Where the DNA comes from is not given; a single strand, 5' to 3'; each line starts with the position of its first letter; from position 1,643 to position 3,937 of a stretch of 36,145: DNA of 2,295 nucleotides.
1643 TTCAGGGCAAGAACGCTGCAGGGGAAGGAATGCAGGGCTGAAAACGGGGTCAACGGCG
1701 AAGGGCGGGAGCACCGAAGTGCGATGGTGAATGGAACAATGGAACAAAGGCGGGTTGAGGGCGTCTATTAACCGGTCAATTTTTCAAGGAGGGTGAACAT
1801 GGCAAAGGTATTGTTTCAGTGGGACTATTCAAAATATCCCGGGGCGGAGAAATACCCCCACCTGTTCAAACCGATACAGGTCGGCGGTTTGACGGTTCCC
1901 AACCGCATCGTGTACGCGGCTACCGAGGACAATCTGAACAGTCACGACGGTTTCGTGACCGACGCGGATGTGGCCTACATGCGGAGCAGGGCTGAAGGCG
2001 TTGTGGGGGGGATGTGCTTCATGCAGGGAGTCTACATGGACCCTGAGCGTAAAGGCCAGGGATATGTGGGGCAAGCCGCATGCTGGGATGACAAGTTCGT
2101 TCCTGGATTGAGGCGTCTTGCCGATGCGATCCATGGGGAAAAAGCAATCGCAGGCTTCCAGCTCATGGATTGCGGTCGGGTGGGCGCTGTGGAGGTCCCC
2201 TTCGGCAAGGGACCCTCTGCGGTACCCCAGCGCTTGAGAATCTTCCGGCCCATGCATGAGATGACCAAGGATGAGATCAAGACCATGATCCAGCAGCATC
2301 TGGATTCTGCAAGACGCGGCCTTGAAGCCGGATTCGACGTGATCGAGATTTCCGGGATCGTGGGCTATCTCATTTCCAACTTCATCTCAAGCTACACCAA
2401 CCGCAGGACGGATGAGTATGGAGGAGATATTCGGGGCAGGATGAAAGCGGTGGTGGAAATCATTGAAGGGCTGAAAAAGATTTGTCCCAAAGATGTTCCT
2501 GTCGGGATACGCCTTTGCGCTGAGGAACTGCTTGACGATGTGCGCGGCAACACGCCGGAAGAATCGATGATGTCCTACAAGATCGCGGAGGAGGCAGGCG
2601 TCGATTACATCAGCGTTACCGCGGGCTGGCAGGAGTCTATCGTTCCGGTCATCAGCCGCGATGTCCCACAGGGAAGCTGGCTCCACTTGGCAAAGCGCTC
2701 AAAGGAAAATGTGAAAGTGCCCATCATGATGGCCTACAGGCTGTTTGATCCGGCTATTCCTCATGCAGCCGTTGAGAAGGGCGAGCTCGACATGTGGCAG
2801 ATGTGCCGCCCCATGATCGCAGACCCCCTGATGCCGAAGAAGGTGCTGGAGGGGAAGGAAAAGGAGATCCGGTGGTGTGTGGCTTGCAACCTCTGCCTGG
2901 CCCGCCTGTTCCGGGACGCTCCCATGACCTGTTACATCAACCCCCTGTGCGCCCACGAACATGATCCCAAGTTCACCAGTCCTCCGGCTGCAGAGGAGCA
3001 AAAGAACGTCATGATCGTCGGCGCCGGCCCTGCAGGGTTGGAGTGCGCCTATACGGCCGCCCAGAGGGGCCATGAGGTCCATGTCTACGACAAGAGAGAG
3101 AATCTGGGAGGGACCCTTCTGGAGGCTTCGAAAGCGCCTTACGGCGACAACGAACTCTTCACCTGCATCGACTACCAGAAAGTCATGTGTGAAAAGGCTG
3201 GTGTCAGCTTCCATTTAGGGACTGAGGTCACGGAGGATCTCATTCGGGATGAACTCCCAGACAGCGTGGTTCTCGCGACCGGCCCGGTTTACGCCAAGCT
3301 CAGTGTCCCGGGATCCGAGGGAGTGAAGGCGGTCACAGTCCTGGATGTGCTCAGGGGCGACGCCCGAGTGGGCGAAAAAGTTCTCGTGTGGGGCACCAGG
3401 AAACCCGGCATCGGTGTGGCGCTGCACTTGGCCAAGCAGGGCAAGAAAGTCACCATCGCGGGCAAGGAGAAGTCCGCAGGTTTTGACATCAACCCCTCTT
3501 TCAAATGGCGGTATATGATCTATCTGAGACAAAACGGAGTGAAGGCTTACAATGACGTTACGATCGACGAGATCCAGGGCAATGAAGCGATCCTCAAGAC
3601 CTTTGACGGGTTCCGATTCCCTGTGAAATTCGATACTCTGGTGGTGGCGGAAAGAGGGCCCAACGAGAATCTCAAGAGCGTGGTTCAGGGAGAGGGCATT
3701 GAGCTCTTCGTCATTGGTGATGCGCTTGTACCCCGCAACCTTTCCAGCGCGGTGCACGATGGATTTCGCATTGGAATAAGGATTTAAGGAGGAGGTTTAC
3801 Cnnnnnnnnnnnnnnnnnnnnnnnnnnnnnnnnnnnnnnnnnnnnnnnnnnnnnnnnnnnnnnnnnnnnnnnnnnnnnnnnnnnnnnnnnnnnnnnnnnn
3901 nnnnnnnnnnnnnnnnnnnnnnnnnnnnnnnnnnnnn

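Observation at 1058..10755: TetR-headed operon couples an OYE-family reductase to an HdrA/MvhD/GltD-type module without HdrB: candidate flavin-based electron-bifurcating reductase system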

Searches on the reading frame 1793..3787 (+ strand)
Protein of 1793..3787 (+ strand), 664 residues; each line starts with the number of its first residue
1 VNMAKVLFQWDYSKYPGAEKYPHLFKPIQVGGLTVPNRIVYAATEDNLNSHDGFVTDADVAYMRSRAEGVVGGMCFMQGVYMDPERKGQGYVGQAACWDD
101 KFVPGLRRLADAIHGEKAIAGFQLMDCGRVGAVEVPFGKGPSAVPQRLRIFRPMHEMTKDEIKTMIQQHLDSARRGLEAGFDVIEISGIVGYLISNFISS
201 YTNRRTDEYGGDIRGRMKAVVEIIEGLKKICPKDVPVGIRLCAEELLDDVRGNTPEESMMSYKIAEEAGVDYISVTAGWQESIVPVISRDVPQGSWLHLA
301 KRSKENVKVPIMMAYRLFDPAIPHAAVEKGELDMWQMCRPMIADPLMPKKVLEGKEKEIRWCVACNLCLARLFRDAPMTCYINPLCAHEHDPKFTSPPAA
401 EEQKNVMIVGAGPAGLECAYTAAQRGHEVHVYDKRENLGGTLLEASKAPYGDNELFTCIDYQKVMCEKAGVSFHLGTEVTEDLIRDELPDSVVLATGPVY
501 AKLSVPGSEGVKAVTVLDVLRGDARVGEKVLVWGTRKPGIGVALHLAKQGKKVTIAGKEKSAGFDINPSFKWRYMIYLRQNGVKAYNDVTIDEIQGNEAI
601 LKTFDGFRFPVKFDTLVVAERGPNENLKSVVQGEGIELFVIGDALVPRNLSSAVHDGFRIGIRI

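Call 4: search_protein_families(library=pfam, proteins=[window:1793-3787:+], max_evalue=0.01)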
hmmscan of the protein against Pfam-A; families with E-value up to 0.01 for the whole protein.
window:1793-3787:+ (664 aa): 14 families
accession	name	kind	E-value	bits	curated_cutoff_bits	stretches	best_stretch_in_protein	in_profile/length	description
PF00724.26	Oxidored_FMN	-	4.1e-58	197.7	27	1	24-357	2-341/342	NADH:flavin oxidoreductase / NADH oxidase family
PF07992.20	Pyr_redox_2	-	6.2e-18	65.7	26.1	1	405-653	2-266/291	Pyridine nucleotide-disulphide oxidoreductase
PF13450.12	NAD_binding_8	-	2e-11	44.5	21.9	1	408-442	1-35/68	NAD(P)-binding Rossmann-like domain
PF13738.12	Pyr_redox_3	-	2.8e-11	43.7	30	2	491-614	127-260/305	Pyridine nucleotide-disulphide oxidoreductase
PF01266.30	DAO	-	4.9e-10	39.9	27.9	1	406-441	2-38/353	FAD dependent oxidoreductase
PF00070.33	Pyr_redox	-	7.7e-10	39.6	22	1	405-439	1-35/82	Pyridine nucleotide-disulphide oxidoreductase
PF03486.20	HI0933_like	-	5.7e-08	32.9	50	1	405-442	2-39/244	HI0933-like protein Rossmann domain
PF00890.30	FAD_binding_2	-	2.2e-07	30.9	20.4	1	406-442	2-38/414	FAD binding domain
PF12831.13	FAD_oxidored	-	7.1e-07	29.3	27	1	406-446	2-42/416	FAD dependent oxidoreductase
PF01134.28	GIDA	-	3.7e-05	23.4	22.1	1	406-434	2-30/391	Glucose inhibited division protein A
PF01946.23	Thi4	-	0.00019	21.2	26.2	1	404-441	18-56/235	Thi4 family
PF01262.27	AlaDh_PNT_C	-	0.0011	18.8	23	1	404-437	29-62/214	Alanine dehydrogenase/PNT, C-terminal domain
PF21799.2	MurD-like_N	-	0.0039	17.9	27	0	404-439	1-36/88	Mur ligase MurD-like, N-terminal domain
PF02737.24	3HCDH_N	-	0.0041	17.5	22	0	405-438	1-34/180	3-hydroxyacyl-CoA dehydrogenase, NAD binding domain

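Call 7: search_solved_structures(query=window:1793-3787:+, max_evalue=1e-10, show_alignments=1)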
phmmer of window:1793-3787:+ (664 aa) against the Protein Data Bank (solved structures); distinct sequences matched with E-value up to 1e-10: 137 (the best 60 are shown).
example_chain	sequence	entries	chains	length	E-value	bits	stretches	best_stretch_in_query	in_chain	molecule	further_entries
6qkg_A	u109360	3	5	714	3.4e-131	441.9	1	20-664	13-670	NCR A | NCR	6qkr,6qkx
1ps9_A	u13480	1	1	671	2e-80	274.1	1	21-554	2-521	2,4-dienoyl-CoA reductase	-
3k30_A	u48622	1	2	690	2.8e-58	200.9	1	18-659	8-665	Histamine dehydrogenase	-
6de6_A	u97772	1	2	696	1.3e-48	169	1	19-500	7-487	Histamine dehydrogenase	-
1djq_A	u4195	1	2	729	1.3e-48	169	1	20-556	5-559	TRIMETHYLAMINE DEHYDROGENASE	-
1djn_A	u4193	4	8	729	2.5e-48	168.1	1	20-556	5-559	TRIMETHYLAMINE DEHYDROGENASE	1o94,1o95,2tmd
6l6j_A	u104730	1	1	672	1.2e-45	159.2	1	20-663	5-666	Oxidored_FMN domain-containing protein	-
7o0t_A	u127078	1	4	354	5e-32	114.2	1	21-351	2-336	NADH:flavin oxidoreductase/NADH oxidase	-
5nux_A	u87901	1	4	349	6.2e-31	110.6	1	24-351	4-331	Chromate reductase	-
5ogt_A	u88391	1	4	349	8.5e-31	110.1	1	24-351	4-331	Chromate reductase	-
3gr7_A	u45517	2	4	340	1.8e-30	109.1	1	24-348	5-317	NADPH dehydrogenase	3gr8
8uaj_A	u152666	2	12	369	4e-30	107.9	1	21-351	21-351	NADPH dehydrogenase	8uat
9iuv_A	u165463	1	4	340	5.3e-30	107.5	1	24-279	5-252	NADPH dehydrogenase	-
3hf3_A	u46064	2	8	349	7.6e-30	107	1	24-351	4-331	Chromate reductase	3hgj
1z41_A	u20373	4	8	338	4e-29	104.6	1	24-351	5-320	Probable NADH-dependent flavin oxidoreductase yqjM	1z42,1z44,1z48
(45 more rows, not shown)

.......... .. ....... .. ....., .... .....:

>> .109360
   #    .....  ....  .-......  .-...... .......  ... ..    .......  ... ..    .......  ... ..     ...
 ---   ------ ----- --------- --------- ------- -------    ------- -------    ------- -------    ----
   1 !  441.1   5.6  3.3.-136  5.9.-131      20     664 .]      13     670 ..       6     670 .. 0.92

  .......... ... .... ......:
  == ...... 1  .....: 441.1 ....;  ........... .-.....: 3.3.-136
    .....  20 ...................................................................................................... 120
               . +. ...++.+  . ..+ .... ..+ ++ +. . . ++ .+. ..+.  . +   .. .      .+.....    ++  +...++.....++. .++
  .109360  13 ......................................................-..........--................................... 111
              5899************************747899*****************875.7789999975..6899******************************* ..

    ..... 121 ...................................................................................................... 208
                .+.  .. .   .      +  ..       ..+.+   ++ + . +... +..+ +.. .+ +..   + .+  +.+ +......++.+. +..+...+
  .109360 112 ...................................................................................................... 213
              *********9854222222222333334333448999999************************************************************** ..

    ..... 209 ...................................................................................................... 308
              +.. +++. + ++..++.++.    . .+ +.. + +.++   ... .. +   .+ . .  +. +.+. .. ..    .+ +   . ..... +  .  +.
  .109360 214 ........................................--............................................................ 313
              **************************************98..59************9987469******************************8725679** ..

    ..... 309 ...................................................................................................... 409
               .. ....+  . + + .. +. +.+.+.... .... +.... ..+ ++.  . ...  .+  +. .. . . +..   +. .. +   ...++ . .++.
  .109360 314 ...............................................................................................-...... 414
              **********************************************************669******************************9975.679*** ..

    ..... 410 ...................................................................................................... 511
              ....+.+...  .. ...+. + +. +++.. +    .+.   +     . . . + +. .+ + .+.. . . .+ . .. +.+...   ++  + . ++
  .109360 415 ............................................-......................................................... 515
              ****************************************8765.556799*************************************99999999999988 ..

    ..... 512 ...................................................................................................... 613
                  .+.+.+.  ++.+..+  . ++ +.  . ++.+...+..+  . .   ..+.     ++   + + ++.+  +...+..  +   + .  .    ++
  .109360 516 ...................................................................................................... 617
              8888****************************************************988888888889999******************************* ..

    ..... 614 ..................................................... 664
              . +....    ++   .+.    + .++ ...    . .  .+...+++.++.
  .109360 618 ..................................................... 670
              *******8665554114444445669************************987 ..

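Call 8: search_protein_families(library=ncbifam, proteins=[window:1793-3787:+], max_evalue=0.001)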
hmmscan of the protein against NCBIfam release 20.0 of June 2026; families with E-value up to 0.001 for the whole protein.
window:1793-3787:+ (664 aa): 74 families (the best 25 are shown)
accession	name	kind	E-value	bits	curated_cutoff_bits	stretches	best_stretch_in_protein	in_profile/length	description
TIGR03997.1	mycofact_OYE_2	equivalog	1.9e-125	419.7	793.15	1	23-663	1-644/645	mycofactocin system FadH/OYE family oxidoreductase 2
NF041087.1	bile_acid_BaiCD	equivalog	7.2e-107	358.1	825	1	21-663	1-641/642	bile acid Fe-S flavoenzyme BaiCD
NF045599.1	bili_reduct_long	exception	3.6e-86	289.8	750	1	24-662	1-639/641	bilirubin reductase, long form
TIGR03996.1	mycofact_OYE_1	hypoth_equivalog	1.1e-52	179.5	627.9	1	25-658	3-630/633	mycofactocin system FadH/OYE family oxidoreductase 1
NF010047.0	PRK13523.1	equivalog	2.1e-43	148.6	431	1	23-359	4-328/339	NADPH dehydrogenase NamA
NF045592.1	bili_reduct_N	equivalog_domain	2.6e-40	138.7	425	1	24-383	2-363/363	bilirubin reductase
NF006101.0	PRK08255.1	equivalog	4.2e-37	127.7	1078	1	17-346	392-725/768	bifunctional salicylyl-CoA 5-hydroxylase/oxidoreductase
NF007899.0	PRK10605.1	subfamily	5.7e-21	75.2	403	1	23-265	5-259/365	N-ethylmaleimide reductase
NF009410.0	PRK12771.1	subfamily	1.4e-17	63.5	516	1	396-521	131-257/566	NAD(P)-binding protein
TIGR01317.1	GOGAT_sm_gam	subfamily_domain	1e-12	47.7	447.7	1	397-511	137-252/485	glutamate synthase small subunit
NF009454.0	PRK12814.1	equivalog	2.7e-12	45.9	916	1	393-531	183-327/657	putative NADPH-dependent glutamate synthase small subunit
TIGR01318.1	gltD_gamma_fam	subfamily_domain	4e-12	45.5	482.95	1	401-492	139-230/467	glutamate synthase, small subunit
NF010590.0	PRK13984.1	equivalog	4.3e-12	45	946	1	396-521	281-407/611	putative oxidoreductase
TIGR01316.1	gltA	equivalog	5.7e-12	45.2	471.75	1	401-510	131-241/449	NADPH-dependent glutamate synthase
TIGR03315.1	Se_ygfK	equivalog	1e-10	39.8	835.3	1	391-535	525-674/1012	putative selenate reductase subunit YgfK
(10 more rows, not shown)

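Call 17: find_homologous_proteins(query=window:1793-3787:+, max_evalue=1e-30)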
Query window:1793-3787:+ (664 aa): 3975 proteins with E <= 1e-30 among 8000 candidates; the best 120 are listed.
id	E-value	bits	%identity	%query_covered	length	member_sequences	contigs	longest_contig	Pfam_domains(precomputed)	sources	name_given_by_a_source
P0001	0.0e+0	1488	96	100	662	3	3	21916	PF01266.31,PF00724.27,PF13450.13,PF00890.31,PF07992.21,PF00070.34,PF13738.13,PF03486.21,PF12831.14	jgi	jgi:2,4-dienoyl-CoA reductase (NADPH2)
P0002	0.0e+0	1475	95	100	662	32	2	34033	PF01266.31,PF00724.27,PF13450.13,PF00890.31,PF07992.21,PF00070.34,PF13738.13,PF03486.21,PF12831.14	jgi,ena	-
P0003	0.0e+0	1438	92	100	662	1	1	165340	PF01266.31,PF00724.27,PF13450.13,PF00890.31,PF07992.21,PF00070.34,PF13738.13,PF03486.21,PF12831.14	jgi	jgi:2,4-dienoyl-CoA reductase (NADPH2)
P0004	0.0e+0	1424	91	100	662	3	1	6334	PF01266.31,PF00724.27,PF13450.13,PF00890.31,PF07992.21,PF00070.34,PF13738.13,PF03486.21,PF12831.14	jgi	-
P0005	0.0e+0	1420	90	100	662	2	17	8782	PF01266.31,PF00724.27,PF13450.13,PF00890.31,PF07992.21,PF00070.34,PF13738.13,PF03486.21,PF12831.14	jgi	jgi:2,4-dienoyl-CoA reductase (NADPH2)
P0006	0.0e+0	1420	90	100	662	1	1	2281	PF01266.31,PF00724.27,PF13450.13,PF00890.31,PF07992.21,PF00070.34,PF13738.13,PF03486.21,PF12831.14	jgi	jgi:2,4-dienoyl-CoA reductase (NADPH2)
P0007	0.0e+0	1396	95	94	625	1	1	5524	PF01266.31,PF00724.27,PF13450.13,PF00890.31,PF07992.21,PF00070.34,PF13738.13,PF03486.21,PF01134.29,PF12831.14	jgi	jgi:2,4-dienoyl-CoA reductase (NADPH2)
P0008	0.0e+0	1357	86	100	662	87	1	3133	PF01266.31,PF00724.27,PF13450.13,PF00890.31,PF07992.21,PF00070.34,PF13738.13,PF03486.21,PF12831.14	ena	-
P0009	0.0e+0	1357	86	100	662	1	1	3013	PF01266.31,PF00724.27,PF13450.13,PF00890.31,PF07992.21,PF00070.34,PF13738.13,PF03486.21,PF12831.14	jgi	-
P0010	0.0e+0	1354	85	100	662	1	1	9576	PF01266.31,PF00724.27,PF13450.13,PF00890.31,PF07992.21,PF00070.34,PF13738.13,PF03486.21,PF12831.14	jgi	jgi:2,4-dienoyl-CoA reductase (NADPH2)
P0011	0.0e+0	1353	86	100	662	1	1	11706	PF01266.31,PF00724.27,PF13450.13,PF00890.31,PF07992.21,PF00070.34,PF13738.13,PF03486.21,PF12831.14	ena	-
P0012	0.0e+0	1353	85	100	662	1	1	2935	PF01266.31,PF00724.27,PF13450.13,PF00890.31,PF07992.21,PF00070.34,PF13738.13,PF03486.21,PF12831.14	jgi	jgi:2,4-dienoyl-CoA reductase (NADPH2)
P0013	0.0e+0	1353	86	100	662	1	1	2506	PF01266.31,PF00724.27,PF13450.13,PF07992.21,PF00070.34,PF13738.13,PF03486.21,PF12831.14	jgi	-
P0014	0.0e+0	1352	86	100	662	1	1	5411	PF01266.31,PF00724.27,PF13450.13,PF00890.31,PF07992.21,PF00070.34,PF13738.13,PF03486.21,PF12831.14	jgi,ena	-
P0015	0.0e+0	1351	85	100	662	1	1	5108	PF01266.31,PF00724.27,PF13450.13,PF00890.31,PF07992.21,PF00070.34,PF13738.13,PF03486.21,PF12831.14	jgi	-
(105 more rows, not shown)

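Call 18: find_related_loci(query=window:1793-3787:+, collection=genome_contigs, flank=10000)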
Query window:1793-3787:+ (664 aa) in genome_contigs; peptide patterns used: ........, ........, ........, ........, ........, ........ (x = any residue, [..] = any of these).
112 stretches matched a pattern; 107 encode a relative of the query (tblastn E <= 1e-3); the best 80 are kept; 80 distinct loci.
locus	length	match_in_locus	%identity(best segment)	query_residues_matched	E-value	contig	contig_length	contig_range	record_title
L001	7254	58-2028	91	2-658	0e+0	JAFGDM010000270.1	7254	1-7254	MAG: Deltaproteobacteria bacterium isolate Zod_Metabat.1176 k87_9476148, whole genome shotgun sequence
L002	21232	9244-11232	86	2-664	0e+0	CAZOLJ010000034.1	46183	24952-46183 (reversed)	MAG TPA_asm: uncultured Desulfobacteraceae bacterium isolate binchicken_co340_80 genome assembly, contig: NODE_391_lengt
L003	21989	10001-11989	86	2-664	0e+0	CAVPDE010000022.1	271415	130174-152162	MAG: uncultured delta proteobacterium isolate MFD00032.bin.1.156 genome assembly, contig: contig_70505, whole genome sho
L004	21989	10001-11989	85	2-664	0e+0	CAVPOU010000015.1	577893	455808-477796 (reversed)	MAG: uncultured delta proteobacterium isolate MFD00032.bin.1.150 genome assembly, contig: contig_3567, whole genome shot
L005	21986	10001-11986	85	3-664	0e+0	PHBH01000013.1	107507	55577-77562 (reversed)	MAG: Deltaproteobacteria bacterium HGW-Deltaproteobacteria-15 Ig3397_v2_scaffold_167, whole genome shotgun sequence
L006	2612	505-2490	82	3-664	0e+0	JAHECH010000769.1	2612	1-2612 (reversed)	MAG: Deltaproteobacteria bacterium isolate Ww165 NODE_172386_length_2612_cov_2.209956, whole genome shotgun sequence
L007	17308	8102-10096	78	1-664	0e+0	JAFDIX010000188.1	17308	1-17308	MAG: Deltaproteobacteria bacterium isolate Meg22_24_Bin_103 Meg22_24_Bin_103_scaffold_28594, whole genome shotgun sequen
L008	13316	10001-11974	79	3-664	0e+0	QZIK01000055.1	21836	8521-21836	MAG: Desulfobacteraceae bacterium isolate SURF_67 Ga0104751_1003603, whole genome shotgun sequence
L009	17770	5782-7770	77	3-664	0e+0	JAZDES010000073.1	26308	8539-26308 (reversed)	MAG: Pseudomonadota bacterium isolate MEGAHIT-group-0.160 k141_254459, whole genome shotgun sequence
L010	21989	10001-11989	77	3-664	0e+0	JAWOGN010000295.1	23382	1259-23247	MAG: Desulfatiglandaceae bacterium isolate BLK6-3.bin.288 k191_1567898, whole genome shotgun sequence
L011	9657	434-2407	77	1-658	0e+0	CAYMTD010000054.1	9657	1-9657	MAG TPA_asm: uncultured Syntrophaceae bacterium isolate binchicken_co274_204 genome assembly, contig: NODE_17110_length_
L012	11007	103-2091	77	3-664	0e+0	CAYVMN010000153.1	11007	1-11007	MAG TPA_asm: uncultured Desulfobacteraceae bacterium isolate SRP323688_co1_238 genome assembly, contig: NODE_8979_length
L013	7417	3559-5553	77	1-664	0e+0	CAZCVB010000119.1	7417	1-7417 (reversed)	MAG TPA_asm: uncultured Desulfobacteraceae bacterium isolate binchicken_co256_219 genome assembly, contig: NODE_29376_le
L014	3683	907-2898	77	3-664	0e+0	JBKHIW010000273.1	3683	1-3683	MAG: Desulfobacteraceae bacterium isolate D3M15_6 NODE_2550_length_3683_cov_6.393330, whole genome shotgun sequence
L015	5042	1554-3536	78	3-664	0e+0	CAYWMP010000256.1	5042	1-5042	MAG TPA_asm: uncultured Desulfobacteraceae bacterium isolate SRP167671_co1_137 genome assembly, contig: NODE_19470_lengt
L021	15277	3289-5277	76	3-664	0e+0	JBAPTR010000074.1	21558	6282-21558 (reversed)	MAG: Desulfatiglandaceae bacterium isolate MFD01219_ilm_asm_bin15 k127_6070, whole genome shotgun sequence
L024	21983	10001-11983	77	2-664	0e+0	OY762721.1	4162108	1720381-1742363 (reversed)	MAG: Desulfatiglandales bacterium isolate 7b555824-8626-4373-9f6d-e46e1e23d1ce genome assembly, chromosome: 1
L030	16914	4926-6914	75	3-664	0e+0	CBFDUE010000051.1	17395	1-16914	MAG TPA_asm: uncultured bacterium isolate SRR6823440_concoct_100 genome assembly, contig: ERZ650341.1772, whole genome s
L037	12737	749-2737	75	3-664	0e+0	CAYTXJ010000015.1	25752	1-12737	MAG TPA_asm: uncultured Desulfobacteraceae bacterium isolate binchicken_co6_314 genome assembly, contig: NODE_1659_lengt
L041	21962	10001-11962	77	3-664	0e+0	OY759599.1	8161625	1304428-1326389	MAG: Desulfatiglandales bacterium isolate ef928343-fb2c-4ac1-bd77-a4af7a033044 genome assembly, chromosome: 1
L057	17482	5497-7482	74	3-664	0e+0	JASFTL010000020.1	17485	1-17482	MAG: Desulfobacterales bacterium isolate D1103U20metaG_Bin_528 D1103U20metaG_FD_scaffold_742_c1, whole genome shotgun se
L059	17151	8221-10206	76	3-664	0e+0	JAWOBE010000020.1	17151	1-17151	MAG: Desulfatiglandaceae bacterium isolate BLK3-3.bin.107 k191_1816355, whole genome shotgun sequence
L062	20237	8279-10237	76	3-658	0e+0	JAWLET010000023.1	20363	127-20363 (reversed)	MAG: Desulfobacteraceae bacterium isolate 20BLK6-1.bin.83 NODE_2531_length_20363_cov_8.688956, whole genome shotgun sequ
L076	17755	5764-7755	75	3-664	0e+0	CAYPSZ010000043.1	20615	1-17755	MAG TPA_asm: uncultured Desulfobacterales bacterium isolate SRP067234_co1_129 genome assembly, contig: k99_379065, whole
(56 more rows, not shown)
